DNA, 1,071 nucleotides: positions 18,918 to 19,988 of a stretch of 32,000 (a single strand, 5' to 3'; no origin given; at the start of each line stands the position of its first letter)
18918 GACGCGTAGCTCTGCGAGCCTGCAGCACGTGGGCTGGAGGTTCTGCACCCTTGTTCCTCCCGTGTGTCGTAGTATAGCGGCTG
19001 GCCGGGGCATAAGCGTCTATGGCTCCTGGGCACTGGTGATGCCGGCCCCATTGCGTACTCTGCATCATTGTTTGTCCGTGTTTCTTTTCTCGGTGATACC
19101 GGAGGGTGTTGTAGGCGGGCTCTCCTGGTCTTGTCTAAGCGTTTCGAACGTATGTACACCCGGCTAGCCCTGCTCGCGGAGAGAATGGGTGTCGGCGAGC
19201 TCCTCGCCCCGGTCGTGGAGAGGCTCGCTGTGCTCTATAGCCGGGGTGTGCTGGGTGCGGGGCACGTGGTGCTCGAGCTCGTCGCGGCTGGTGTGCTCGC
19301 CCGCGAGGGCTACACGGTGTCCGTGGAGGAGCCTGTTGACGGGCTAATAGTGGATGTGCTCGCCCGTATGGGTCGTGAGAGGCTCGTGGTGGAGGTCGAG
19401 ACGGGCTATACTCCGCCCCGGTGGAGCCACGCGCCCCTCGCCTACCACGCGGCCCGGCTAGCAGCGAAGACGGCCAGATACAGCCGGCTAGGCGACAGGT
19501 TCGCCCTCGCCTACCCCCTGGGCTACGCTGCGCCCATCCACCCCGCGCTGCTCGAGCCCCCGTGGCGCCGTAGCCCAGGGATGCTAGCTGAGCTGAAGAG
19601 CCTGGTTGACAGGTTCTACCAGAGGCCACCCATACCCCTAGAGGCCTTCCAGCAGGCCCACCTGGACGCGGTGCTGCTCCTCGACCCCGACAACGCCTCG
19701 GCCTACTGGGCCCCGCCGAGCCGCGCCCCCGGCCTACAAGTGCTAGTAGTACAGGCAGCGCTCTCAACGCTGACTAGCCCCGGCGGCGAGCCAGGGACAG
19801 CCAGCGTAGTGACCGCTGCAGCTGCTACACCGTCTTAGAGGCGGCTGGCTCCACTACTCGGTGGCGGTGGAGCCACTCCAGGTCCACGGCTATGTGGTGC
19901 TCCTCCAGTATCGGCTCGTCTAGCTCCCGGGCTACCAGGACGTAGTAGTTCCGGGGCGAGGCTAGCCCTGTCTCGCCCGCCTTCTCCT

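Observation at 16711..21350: A ~4.5-kb defence-like gene block interrupts the histidine biosynthesis cluster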

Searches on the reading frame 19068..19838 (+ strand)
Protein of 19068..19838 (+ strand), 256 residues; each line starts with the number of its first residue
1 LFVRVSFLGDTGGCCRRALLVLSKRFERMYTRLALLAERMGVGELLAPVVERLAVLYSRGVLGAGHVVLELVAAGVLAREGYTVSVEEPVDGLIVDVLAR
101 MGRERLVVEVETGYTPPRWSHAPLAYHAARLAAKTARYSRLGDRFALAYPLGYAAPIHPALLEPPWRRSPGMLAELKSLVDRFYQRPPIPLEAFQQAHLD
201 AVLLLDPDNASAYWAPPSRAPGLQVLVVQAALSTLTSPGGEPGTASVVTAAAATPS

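Call 4: search_protein_families(library=pfam, proteins=[window:19068-19838:+], max_evalue=0.01)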
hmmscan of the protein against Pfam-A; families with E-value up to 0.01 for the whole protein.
window:19068-19838:+ (256 aa): 0 families

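Call 5: search_protein_families(library=padloc, proteins=[window:19068-19838:+], max_evalue=0.01)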
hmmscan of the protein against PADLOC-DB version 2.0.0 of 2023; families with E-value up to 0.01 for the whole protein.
window:19068-19838:+ (256 aa): 0 families

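Call 10: search_protein_families(library=ncbifam, proteins=[window:19068-19838:+], max_evalue=0.01)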
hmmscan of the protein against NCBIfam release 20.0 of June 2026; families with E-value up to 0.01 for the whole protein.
window:19068-19838:+ (256 aa): 0 families

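Call 25: search_protein_families(library=pfam, proteins=[window:19068-19838:+], max_evalue=10)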
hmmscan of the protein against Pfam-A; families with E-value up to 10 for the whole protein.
window:19068-19838:+ (256 aa): 0 families

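Call 31: find_homologous_proteins(query=window:19152-19838:+, max_evalue=0.01)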
Query window:19152-19838:+ (228 aa): 4 proteins with E <= 0.01 among 8000 candidates.
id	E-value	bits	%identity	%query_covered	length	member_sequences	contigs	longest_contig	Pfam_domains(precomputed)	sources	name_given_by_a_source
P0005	2.5e-140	484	100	100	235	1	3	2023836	-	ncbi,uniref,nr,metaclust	ncbi:hypothetical protein Pyrde_1378 [Pyrodictium delaneyi]|uniref:Uncharacterized protein n=1 Tax=P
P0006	1.5e-119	416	86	100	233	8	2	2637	-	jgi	-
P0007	9.1e-84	299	72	91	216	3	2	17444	-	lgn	-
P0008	1.5e-15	76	37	80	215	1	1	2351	-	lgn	-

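Call 32: find_encoding_contigs(protein=P0007, flank=10000, max_places=5)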
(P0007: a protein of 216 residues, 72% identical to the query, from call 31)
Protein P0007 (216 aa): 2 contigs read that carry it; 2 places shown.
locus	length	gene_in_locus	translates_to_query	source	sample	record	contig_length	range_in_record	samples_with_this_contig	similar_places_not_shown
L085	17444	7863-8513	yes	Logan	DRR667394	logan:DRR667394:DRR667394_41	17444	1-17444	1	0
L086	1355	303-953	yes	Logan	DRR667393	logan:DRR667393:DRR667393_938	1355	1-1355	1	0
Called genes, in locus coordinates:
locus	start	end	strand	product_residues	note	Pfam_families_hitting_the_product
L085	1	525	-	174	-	?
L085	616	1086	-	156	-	-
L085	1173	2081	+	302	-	PF23023:Anti-Pycsar_Apyc1, PF00753:Lactamase_B, PF12706:Lactamase_B_2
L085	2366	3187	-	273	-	PF01502:PRA-CH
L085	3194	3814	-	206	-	PF00117:GATase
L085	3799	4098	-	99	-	PF01503:PRA-PH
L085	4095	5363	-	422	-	PF00815:Histidinol_dh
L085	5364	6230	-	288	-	PF00977:His_biosynth, PF01207:Dus (faint), PF03060:NMO (faint)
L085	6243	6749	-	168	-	PF04191:PEMT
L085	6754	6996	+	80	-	-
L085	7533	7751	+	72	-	-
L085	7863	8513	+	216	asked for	-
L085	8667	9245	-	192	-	PF00475:IGPD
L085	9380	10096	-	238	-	PF00977:His_biosynth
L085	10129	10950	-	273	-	PF01634:HisG, PF08029:HisG_C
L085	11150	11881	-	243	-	PF01381:HTH_3 (weak), PF00156:Pribosyltran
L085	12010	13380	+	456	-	PF02608:Bmp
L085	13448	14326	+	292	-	PF01972:SDH_protease, PF00574:CLP_protease (faint), PF25145:NfeD1b_N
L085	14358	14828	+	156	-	PF03205:MobB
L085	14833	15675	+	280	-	PF08668:HDOD (weak), PF01966:HD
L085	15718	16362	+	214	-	PF02391:MoaE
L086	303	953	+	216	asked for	-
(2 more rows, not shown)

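Call 33: find_encoding_contigs(protein=P0006, flank=10000, max_places=5)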
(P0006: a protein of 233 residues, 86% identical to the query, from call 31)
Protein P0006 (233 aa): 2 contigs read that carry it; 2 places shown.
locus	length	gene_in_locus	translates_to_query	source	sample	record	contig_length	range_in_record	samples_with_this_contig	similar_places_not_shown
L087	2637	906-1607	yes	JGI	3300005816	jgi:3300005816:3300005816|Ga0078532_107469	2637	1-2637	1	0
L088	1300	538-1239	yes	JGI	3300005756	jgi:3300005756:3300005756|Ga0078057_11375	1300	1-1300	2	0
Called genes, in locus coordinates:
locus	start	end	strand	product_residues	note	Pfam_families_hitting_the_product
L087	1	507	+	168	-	?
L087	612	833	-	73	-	-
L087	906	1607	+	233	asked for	-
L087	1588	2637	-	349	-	?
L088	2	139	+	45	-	?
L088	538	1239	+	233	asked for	-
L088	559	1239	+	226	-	-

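Call 34: find_encoding_contigs(protein=P0008, flank=10000, max_places=5)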
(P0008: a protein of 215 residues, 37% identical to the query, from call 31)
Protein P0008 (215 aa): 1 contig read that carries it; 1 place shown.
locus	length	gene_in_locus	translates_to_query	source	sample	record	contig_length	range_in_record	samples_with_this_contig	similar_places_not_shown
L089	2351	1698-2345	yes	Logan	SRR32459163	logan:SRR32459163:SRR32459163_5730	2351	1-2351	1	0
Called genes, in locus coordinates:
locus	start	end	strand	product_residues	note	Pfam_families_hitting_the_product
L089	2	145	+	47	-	?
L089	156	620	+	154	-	PF00828:Ribosomal_L27A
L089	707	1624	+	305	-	PF03061:4HBT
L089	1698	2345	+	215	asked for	-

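Call 46: predict_structure(alignment_id=A1)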
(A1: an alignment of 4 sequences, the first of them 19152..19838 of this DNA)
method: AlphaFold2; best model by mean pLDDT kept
length: 228 residues; sequences in the alignment: 4
mean_pLDDT: 82.9   pTM: 0.79
mean pLDDT of the five models: 82.9, 82.2, 81.5, 78.4, 74.5
residues with pLDDT >= 90: 132; 70-90: 56; 50-70: 6; < 50: 34
segments of 3 or more residues with pLDDT < 50: 195-228
pLDDT, mean of each block of 10 residues (from residue 1): 93 94 97 92 96 96 95 96 90 89 94 95 81 87 91 84 92 90 83 50 40 35 38
secondary structure, 60 per line:
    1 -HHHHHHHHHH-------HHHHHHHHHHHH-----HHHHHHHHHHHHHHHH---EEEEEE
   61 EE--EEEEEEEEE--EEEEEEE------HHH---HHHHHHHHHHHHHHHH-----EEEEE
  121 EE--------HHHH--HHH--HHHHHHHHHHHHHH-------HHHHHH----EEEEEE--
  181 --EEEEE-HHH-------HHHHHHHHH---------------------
elements in order: H2-11 H19-30 H36-51 E55-62 E65-73 E76-82 H95-110 E116-122 H131-134 H142-155 H163-168 E173-178 E183-187 H199-207

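Call 49: fold_search(model_id=the predicted structure, library=pdb)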
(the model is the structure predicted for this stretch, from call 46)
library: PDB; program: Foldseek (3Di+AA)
matches with E <= 10: 582; with E <= 0.001: 0
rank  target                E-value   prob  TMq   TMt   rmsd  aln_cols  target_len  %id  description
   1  2inb                  2.0e-03  1.00  0.31  0.50   8.6       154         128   16  Crystal structure of an XisH family protein (ZP_00107633.1) from Nostoc punctiforme PCC 73102 at 1.60 A resolution (released 2006-10-24)
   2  2okf_A                3.7e-03  1.00  0.32  0.51   7.7       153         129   15  CRYSTAL STRUCTURE OF A FDXN ELEMENT EXCISION CONTROLLING FACTOR PROTEIN (AVA_3312) FROM ANABAENA VARIABILIS AT 1.60 A  (released 2007-01-30)
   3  4dap                  6.7e-03  0.96  0.30  0.30   7.7       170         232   13  The structure of Escherichia coli SfsA (released 2013-08-14)
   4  4dav_A                6.7e-03  0.87  0.27  0.26   8.5       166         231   15  The structure of Pyrococcus Furiosus SfsA in complex with DNA (released 2014-10-01)
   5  8bao_B                2.2e-02  0.87  0.23  0.16   7.6       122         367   15  Dysgonamonadaceae bacterium CRISPR ancillary nuclease 2 (released 2022-11-30)
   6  8zue_A                3.1e-02  0.72  0.29  0.16   8.4       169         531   16  cryo-electron microscopy (cryo-EM) structure of the Hachiman defense system from Escherichia coli (released 2025-03-26)
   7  9u49_A                3.7e-02  0.85  0.28  0.17   7.1       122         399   11  crystal structure of Cdn1 in complex with cA4 (released 2026-02-04)
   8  8bao_A                3.7e-02  0.80  0.23  0.16   7.6       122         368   15  Dysgonamonadaceae bacterium CRISPR ancillary nuclease 2 (released 2022-11-30)
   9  8z4i_B                4.7e-02  0.96  0.28  0.18   3.7        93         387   11  crystal structure of Cdn1 in complex with cA3 (released 2026-02-04)
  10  8ibz_C                5.0e-02  0.63  0.22  0.07  13.5       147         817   14  Structure of R2 with 5'ORF and 3'UTR (released 2023-09-20)
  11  6p4o_B                5.6e-02  0.87  0.20  0.10   4.5        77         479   17  Complex of XPB helicase with Bax1 endonuclease from Sulfurisphaera tokodaii at 3.15 Angstroms resolution (released 2020-06-03)
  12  4ic1_D                5.9e-02  0.51  0.22  0.24  13.2       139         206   16  Crystal structure of SSO0001 (released 2013-01-16)
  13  1y88                  7.1e-02  0.98  0.28  0.34   3.6        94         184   18  Crystal Structure of Protein of Unknown Function AF1548 (released 2004-12-21)
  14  3fov                  7.5e-02  0.66  0.22  0.43   9.1       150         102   15  Crystal structure of protein RPA0323 of unknown function from Rhodopseudomonas palustris (released 2009-01-13)
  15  8gh6_A                7.5e-02  0.41  0.20  0.06  13.5       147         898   12  Bombyx mori R2 retrotransposon initiating target-primed reverse transcription (released 2023-04-05)
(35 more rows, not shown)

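Call 50: search_protein_representatives(alignment_id=A1)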
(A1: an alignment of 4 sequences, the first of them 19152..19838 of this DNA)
Query: 4 sequences, 223 profile positions. Proteins with E-value up to 0.001 (for the whole library): 148; up to 1e-10: 99; up to 1e-30: 24. The best 148 are listed.
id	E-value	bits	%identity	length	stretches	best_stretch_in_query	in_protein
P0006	1.0e-117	408.1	-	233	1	2-223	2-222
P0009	1.9e-56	207.7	-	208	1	6-206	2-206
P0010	2.1e-50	188.0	-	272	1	5-198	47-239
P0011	3.6e-43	164.3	-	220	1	3-201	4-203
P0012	2.3e-41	158.4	-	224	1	6-196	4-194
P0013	1.1e-38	149.6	-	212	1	9-190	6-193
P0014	3.0e-37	145.0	-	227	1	36-197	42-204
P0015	3.4e-36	141.5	-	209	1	10-197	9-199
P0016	4.5e-36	141.1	-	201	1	4-195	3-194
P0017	8.2e-36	140.2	-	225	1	5-192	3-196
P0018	4.7e-35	137.8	-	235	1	14-199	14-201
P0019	4.8e-35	137.7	-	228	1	24-195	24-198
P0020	7.0e-35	137.2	-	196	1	49-197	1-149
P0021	7.7e-35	137.1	-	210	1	12-194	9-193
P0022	6.3e-34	134.1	-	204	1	7-202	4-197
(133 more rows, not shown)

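Call 60: search_solved_structures(query=A3, max_evalue=10)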
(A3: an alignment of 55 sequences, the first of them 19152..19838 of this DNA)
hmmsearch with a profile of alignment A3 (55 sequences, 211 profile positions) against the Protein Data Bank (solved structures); distinct sequences matched with E-value up to 10: 3.
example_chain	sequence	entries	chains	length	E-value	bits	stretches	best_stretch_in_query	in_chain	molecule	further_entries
4r5q_A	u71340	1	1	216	0.05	16.3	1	54-108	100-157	CRISPR-associated exonuclease, Cas4 family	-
2cqz_A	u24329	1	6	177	0.19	14.4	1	47-78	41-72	177aa long hypothetical protein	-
1y88_A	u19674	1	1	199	0.69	12.6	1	53-112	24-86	Hypothetical protein AF1548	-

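Call 61: search_protein_families(library=pfam, alignment_id=A3, max_evalue=0.01)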
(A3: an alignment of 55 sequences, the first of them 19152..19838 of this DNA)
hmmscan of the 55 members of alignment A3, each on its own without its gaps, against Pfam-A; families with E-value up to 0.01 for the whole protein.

A. member 1, window:19152-19838:+ (228 aa): 0 families

B. families by the number of members that match (of 55 scanned): 3 families
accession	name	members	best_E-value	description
PF08011.17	PDDEXK_9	1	0.0035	PD-(D/E)XK nuclease superfamily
PF10374.15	EST1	1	0.0058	Telomerase activating protein Est1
PF12663.12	DUF3788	1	0.0077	Protein of unknown function (DUF3788)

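Call 62: list_cluster_members(proteins=[P0009, P0010, P0011, P0012, P0013, P0015, P0016, P0017, P0018, P0022])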
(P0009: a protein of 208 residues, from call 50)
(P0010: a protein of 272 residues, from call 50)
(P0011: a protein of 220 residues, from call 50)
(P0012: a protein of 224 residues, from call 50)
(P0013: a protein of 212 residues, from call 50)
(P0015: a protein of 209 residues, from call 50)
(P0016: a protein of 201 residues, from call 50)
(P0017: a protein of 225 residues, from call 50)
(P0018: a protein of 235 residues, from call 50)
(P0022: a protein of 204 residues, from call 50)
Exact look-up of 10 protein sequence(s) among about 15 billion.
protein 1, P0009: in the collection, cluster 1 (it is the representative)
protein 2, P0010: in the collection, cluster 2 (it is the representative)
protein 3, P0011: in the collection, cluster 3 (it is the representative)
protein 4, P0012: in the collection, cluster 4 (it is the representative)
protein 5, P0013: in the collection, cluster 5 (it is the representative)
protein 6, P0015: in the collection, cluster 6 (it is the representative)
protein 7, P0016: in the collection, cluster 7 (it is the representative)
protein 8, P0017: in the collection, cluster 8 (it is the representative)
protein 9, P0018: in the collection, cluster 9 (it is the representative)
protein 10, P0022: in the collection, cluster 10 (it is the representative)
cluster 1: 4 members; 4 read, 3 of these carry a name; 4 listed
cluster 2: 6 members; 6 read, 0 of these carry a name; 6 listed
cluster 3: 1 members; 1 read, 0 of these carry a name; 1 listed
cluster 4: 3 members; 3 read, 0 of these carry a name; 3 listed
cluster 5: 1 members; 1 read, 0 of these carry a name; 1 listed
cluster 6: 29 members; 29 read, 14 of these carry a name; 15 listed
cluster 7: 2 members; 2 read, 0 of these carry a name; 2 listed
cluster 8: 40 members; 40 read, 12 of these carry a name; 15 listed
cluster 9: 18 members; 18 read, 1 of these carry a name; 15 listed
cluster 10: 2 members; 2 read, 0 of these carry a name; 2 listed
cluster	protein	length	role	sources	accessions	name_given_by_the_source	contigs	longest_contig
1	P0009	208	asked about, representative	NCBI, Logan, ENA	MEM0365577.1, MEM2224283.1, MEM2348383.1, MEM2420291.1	MAG: hypothetical protein QXR02_01440 [Acidilobaceae archaeon]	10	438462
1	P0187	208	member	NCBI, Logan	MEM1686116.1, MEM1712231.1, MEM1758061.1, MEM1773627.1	MAG: hypothetical protein QXO93_00715 [Acidilobaceae archaeon]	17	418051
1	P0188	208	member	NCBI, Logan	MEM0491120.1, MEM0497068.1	MAG: hypothetical protein QW784_01175 [Acidilobaceae archaeon]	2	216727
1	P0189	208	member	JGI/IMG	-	-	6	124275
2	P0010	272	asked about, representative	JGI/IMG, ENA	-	-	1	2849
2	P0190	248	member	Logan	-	-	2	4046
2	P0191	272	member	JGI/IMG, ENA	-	-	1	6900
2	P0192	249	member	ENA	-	-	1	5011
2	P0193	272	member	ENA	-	-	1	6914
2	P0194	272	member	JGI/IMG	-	-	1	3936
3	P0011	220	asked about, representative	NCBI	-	-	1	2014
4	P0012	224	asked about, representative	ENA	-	-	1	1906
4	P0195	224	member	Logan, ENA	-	-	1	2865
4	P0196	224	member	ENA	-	-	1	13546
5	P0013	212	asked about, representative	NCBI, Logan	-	-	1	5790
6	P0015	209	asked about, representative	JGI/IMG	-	hypothetical protein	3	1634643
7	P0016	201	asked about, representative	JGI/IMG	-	-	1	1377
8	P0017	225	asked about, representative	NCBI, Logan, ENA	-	-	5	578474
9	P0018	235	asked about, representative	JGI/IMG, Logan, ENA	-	-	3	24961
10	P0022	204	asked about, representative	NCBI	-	-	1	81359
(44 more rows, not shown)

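Call 63: find_encoding_contigs(protein=P0009, flank=6000, max_places=3)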
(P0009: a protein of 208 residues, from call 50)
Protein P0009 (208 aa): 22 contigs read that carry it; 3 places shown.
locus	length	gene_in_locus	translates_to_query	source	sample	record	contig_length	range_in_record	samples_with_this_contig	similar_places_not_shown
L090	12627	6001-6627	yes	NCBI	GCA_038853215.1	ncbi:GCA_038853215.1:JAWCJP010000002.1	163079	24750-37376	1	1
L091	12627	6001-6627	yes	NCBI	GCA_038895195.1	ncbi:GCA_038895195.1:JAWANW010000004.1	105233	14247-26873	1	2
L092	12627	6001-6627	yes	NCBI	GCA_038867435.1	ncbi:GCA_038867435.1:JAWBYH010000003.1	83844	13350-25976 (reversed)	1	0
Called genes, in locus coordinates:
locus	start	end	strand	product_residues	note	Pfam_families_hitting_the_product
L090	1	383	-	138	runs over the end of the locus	-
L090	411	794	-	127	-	-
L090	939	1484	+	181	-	PF00347:Ribosomal_L6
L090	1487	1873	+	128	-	PF01655:Ribosomal_L32e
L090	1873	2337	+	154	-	PF01280:Ribosomal_L19e, PF25476:Ribosomal_L19e_C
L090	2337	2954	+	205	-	PF17144:Ribosomal_L5e, PF00861:Ribosomal_L18p (faint), PF17144:Ribosomal_L5e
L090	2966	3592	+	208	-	PF00333:Ribosomal_S5, PF03719:Ribosomal_S5_C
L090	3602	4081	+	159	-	PF00327:Ribosomal_L30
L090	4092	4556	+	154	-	PF00828:Ribosomal_L27A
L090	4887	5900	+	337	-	PF03061:4HBT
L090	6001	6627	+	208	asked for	-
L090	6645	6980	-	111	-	PF01588:tRNA_bind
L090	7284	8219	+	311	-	PF00892:EamA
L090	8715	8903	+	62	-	-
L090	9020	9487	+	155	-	PF07541:EIF_2_alpha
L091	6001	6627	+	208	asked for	-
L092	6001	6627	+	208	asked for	-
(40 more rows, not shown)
